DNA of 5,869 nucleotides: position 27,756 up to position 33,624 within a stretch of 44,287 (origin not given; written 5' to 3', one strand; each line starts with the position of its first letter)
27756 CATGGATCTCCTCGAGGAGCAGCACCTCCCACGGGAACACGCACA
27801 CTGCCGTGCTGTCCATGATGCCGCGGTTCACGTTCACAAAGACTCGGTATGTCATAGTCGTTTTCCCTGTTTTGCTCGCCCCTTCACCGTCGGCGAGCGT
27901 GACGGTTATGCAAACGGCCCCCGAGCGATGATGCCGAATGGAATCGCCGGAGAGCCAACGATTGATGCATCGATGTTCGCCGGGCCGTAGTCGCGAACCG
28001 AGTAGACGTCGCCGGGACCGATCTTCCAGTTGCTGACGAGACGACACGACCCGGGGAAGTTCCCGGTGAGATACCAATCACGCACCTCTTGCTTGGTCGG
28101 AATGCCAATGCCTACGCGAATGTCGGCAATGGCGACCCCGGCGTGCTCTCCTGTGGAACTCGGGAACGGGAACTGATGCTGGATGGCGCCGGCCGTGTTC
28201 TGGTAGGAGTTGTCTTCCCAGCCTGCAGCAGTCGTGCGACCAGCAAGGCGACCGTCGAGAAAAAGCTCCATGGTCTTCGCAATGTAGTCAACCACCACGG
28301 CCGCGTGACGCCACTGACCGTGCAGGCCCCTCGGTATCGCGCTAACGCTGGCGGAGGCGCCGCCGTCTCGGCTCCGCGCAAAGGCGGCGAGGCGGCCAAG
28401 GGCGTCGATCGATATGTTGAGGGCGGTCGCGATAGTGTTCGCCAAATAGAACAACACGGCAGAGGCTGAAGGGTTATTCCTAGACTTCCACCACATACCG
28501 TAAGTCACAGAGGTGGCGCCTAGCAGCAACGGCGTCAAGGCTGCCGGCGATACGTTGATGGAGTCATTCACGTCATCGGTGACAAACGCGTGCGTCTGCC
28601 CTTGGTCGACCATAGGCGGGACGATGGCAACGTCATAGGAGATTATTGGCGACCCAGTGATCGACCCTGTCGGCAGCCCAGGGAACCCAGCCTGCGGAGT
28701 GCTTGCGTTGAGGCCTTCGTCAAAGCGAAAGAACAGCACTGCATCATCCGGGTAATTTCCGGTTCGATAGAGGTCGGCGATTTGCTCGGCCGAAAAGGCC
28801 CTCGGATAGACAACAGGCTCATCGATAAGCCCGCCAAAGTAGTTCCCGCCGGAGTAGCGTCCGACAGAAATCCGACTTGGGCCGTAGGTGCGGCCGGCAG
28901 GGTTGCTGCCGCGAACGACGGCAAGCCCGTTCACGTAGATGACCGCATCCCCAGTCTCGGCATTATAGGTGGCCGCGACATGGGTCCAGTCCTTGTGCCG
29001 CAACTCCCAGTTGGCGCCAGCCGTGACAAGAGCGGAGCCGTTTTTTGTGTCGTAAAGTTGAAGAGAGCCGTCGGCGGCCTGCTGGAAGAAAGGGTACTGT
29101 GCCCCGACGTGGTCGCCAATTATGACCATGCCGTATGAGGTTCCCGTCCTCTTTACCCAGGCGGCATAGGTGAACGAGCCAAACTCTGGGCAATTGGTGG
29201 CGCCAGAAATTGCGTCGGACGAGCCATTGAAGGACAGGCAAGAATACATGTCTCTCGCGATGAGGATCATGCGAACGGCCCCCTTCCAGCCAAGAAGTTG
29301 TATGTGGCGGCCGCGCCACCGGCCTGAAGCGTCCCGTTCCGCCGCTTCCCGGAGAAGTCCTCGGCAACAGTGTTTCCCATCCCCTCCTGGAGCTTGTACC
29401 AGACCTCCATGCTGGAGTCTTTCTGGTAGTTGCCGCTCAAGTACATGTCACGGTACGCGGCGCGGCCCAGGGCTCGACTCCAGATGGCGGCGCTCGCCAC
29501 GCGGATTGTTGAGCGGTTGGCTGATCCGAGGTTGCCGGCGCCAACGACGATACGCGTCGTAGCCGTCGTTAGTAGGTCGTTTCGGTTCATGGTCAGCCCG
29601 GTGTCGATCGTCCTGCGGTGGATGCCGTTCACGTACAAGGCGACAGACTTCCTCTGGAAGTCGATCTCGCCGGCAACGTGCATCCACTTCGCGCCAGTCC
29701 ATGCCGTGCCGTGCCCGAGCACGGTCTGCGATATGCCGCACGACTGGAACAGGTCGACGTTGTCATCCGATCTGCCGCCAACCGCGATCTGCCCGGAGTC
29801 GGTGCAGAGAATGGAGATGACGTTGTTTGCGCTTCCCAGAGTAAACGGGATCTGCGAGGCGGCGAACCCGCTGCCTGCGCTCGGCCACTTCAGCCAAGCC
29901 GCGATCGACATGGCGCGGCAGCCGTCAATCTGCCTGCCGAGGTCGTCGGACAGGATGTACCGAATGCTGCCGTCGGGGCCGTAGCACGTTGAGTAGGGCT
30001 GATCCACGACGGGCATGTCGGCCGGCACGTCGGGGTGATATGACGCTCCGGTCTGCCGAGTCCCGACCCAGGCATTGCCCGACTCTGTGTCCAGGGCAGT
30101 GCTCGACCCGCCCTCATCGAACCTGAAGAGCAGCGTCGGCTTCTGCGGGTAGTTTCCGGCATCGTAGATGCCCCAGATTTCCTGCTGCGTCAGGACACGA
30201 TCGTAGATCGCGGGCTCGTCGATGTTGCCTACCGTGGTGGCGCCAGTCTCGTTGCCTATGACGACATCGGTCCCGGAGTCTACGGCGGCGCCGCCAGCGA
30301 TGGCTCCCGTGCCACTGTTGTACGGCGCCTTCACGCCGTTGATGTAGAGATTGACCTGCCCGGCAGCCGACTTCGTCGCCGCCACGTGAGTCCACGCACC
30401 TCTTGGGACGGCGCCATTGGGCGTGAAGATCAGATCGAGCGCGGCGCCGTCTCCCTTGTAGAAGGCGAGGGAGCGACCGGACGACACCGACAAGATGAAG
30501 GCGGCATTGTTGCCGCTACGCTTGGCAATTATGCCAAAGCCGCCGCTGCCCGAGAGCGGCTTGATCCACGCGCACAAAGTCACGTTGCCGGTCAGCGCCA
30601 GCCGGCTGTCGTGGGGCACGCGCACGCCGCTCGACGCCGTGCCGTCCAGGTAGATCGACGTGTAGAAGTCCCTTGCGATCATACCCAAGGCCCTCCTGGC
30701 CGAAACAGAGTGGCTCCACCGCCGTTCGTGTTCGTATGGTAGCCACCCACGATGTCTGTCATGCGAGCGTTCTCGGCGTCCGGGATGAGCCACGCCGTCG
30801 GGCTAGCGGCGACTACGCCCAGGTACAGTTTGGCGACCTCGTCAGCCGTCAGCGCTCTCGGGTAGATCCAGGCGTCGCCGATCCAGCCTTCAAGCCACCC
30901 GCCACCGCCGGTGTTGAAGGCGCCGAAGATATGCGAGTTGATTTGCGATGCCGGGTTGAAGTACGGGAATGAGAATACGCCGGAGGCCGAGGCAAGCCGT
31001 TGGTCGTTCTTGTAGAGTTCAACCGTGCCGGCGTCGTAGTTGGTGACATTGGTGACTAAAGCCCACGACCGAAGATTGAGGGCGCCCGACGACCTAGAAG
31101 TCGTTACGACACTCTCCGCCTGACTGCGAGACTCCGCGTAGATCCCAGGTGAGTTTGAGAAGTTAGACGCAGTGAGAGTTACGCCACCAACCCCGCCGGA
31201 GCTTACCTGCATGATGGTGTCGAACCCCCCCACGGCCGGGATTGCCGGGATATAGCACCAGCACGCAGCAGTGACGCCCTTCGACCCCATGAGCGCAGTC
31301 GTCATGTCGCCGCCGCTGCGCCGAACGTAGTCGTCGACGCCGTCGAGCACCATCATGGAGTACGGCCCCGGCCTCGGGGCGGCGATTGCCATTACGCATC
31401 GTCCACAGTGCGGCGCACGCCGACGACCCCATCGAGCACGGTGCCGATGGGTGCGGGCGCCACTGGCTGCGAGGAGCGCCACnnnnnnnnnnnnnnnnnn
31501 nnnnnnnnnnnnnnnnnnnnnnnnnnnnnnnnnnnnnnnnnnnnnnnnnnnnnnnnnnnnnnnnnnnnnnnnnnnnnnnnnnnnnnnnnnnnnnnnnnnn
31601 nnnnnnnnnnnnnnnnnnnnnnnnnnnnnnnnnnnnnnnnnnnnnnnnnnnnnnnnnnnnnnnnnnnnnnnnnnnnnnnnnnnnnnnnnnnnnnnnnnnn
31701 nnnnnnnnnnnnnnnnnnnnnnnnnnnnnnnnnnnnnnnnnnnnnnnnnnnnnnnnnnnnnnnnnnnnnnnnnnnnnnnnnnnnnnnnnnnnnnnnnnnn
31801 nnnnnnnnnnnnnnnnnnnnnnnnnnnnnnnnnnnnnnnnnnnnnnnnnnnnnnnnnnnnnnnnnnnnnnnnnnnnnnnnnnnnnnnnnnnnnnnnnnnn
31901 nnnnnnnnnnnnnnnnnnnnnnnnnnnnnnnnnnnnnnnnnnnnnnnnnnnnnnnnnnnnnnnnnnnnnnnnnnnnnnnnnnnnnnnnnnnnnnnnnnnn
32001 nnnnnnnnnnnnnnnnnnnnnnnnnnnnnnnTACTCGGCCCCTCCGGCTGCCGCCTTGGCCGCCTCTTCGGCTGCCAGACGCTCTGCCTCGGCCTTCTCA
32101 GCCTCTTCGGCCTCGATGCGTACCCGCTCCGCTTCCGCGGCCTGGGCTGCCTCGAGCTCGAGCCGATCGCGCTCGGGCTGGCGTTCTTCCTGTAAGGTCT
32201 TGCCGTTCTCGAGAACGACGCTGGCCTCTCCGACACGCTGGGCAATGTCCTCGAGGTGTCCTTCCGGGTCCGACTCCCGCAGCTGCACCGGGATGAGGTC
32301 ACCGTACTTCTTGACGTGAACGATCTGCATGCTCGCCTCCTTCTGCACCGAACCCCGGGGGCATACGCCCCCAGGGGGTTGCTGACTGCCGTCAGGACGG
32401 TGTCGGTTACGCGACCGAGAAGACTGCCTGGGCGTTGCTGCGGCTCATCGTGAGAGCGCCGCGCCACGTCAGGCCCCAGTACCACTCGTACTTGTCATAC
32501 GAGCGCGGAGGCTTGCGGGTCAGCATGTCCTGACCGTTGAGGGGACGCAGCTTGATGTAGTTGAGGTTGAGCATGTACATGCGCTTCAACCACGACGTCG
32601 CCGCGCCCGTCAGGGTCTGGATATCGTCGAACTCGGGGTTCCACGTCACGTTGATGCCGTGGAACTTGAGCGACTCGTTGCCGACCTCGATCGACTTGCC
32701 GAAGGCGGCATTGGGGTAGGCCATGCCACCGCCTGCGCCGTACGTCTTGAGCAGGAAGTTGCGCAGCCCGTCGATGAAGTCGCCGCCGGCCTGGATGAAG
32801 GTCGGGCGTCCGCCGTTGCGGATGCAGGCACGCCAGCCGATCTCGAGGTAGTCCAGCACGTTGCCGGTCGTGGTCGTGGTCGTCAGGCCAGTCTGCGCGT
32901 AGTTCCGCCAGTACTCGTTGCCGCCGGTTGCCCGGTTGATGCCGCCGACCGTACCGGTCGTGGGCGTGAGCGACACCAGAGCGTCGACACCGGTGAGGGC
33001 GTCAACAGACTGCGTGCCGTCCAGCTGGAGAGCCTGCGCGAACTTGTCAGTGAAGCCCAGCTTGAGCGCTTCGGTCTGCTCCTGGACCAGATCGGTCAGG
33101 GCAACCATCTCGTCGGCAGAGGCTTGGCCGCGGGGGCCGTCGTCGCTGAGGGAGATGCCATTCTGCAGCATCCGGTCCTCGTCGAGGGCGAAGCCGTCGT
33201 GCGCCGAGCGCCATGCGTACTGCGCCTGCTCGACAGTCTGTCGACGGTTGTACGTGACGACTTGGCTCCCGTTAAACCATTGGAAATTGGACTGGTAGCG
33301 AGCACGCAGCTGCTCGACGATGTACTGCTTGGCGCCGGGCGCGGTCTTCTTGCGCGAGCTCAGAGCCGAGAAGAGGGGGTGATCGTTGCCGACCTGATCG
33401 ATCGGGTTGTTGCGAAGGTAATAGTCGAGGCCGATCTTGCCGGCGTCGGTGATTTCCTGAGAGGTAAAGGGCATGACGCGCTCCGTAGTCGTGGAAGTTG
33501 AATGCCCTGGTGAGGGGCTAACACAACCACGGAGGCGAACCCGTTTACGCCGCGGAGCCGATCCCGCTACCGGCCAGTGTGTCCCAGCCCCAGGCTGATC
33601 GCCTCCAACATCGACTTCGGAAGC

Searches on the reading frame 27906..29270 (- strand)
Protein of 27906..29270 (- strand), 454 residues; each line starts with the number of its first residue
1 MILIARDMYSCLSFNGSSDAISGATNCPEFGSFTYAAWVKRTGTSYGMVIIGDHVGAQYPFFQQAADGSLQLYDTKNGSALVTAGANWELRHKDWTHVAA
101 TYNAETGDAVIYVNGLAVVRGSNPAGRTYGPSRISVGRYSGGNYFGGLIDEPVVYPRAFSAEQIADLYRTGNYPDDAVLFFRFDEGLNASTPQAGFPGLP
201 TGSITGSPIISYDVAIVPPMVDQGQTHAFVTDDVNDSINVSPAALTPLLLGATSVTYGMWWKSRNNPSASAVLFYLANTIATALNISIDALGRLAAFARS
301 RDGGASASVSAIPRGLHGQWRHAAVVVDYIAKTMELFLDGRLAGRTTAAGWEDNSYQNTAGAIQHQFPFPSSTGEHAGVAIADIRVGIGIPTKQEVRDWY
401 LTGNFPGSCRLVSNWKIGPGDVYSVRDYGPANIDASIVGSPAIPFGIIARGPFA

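Call 7: search_protein_families(library=phrogs, proteins=[window:27906-29270:-], max_evalue=0.001)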
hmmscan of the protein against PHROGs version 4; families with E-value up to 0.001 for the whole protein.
window:27906-29270:- (454 aa): 2 families
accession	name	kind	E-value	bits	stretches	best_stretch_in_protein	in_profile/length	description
phrog_8510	-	head and packaging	3.6e-10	39.2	1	14-168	734-897/1348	virion structural protein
phrog_17320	-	unknown function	0.00021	20.2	0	32-199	947-1119/1373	-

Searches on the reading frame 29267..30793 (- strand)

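Call 7: search_protein_families(library=phrogs, proteins=[window:29267-30793:-], max_evalue=0.001)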
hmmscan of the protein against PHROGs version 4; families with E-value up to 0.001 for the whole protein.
window:29267-30793:- (508 aa): 4 families
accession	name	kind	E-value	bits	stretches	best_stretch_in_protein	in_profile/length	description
phrog_8510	-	head and packaging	8.4e-16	57.9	1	61-212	746-899/1348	virion structural protein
phrog_18503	-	unknown function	3.2e-05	23.5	1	46-213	545-710/844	-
phrog_4390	-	unknown function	6.1e-05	23.7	0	103-211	125-240/253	-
phrog_14220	-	unknown function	0.00017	21.8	0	63-208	61-178/401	-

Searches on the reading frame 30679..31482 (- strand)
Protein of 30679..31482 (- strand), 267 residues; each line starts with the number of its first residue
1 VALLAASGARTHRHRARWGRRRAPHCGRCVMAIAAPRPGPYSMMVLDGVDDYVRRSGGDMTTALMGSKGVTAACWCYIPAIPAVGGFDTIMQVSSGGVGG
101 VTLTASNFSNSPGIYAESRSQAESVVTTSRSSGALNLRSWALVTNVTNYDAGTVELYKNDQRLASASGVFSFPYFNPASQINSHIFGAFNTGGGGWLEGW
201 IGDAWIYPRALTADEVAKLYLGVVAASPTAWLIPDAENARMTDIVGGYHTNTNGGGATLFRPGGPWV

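Call 9: search_protein_families(library=phrogs, proteins=[window:30679-31482:-], max_evalue=0.001)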
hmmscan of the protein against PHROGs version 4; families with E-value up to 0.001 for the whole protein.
window:30679-31482:- (267 aa): 2 families
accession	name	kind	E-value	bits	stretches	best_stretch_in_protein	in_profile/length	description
phrog_24074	-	unknown function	8.2e-05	22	1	99-217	771-880/892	-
phrog_8510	-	head and packaging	0.00026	19.8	1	47-217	735-894/1348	virion structural protein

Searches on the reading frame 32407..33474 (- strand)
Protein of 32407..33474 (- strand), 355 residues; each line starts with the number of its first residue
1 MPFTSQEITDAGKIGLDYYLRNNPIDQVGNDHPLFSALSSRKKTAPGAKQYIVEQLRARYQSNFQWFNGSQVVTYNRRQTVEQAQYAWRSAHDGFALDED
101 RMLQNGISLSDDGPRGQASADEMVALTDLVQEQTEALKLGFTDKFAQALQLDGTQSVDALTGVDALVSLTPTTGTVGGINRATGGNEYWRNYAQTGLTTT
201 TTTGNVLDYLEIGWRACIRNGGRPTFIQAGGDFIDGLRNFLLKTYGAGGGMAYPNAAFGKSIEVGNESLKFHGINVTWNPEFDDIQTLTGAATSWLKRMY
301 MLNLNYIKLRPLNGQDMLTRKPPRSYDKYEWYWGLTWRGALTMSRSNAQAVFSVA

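Call 9: search_protein_families(library=phrogs, proteins=[window:32407-33474:-], max_evalue=0.001)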
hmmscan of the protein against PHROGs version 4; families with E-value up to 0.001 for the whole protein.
window:32407-33474:- (355 aa): 1 family
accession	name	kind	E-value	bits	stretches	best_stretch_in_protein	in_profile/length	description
phrog_9953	-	head and packaging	1.1e-40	141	1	26-351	26-325/329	major head protein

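Call 91: search_dna_similar(query=window:32407-33474:-, collection=phages, mode=protein, max_rows=15)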
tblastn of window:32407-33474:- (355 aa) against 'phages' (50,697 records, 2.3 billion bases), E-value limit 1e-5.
Records with a match: 7; places in all: 7; records where one place covers at least 80% of the query: 7.
Best place of each record, by identity: <60% 7.
By first word of the organism name: Myxococcus 3; Microcystis 1; Stenotrophomonas 1; Bacteriophage 1; Rhizobium 1.
By host as written in the record: Myxococcus xanthus strain DK883 2; Microcystis aeruginosa FACHB-1326 1; Stenotrophomonas maltophilia 1207 1; - 1; Myxococcus xanthus 1; Rhizobium phaseoli INC1-2 1.
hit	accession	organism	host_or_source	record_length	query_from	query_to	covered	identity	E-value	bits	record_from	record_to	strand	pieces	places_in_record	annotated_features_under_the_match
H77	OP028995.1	Microcystis phage Mae-Yong1326-1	Microcystis aeruginosa FACHB-1326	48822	1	355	100%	26.1%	3e-28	122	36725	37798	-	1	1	major capsid protein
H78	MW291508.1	Stenotrophomonas phage BUCT555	Stenotrophomonas maltophilia 1207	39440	26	354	93%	26.0%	2e-9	65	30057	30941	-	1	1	major capsid protein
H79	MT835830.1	Bacteriophage sp.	human fecal samples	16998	52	352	85%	28.4%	4e-16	86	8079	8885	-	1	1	record has no annotation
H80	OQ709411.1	Myxococcus phage Mx9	Myxococcus xanthus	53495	26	349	91%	26.4%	4e-15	82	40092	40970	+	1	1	putative major capsid protein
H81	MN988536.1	Rhizobium phage RHph_N65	Rhizobium phaseoli INC1-2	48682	1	355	100%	24.0%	2e-22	104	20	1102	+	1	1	hypothetical protein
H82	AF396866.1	Myxococcus phage Mx8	Myxococcus xanthus strain DK883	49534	26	349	91%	25.8%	2e-12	74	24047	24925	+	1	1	major virion structural protein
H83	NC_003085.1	Myxococcus phage Mx8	Myxococcus xanthus strain DK883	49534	26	349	91%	25.8%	2e-12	74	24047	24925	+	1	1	major head protein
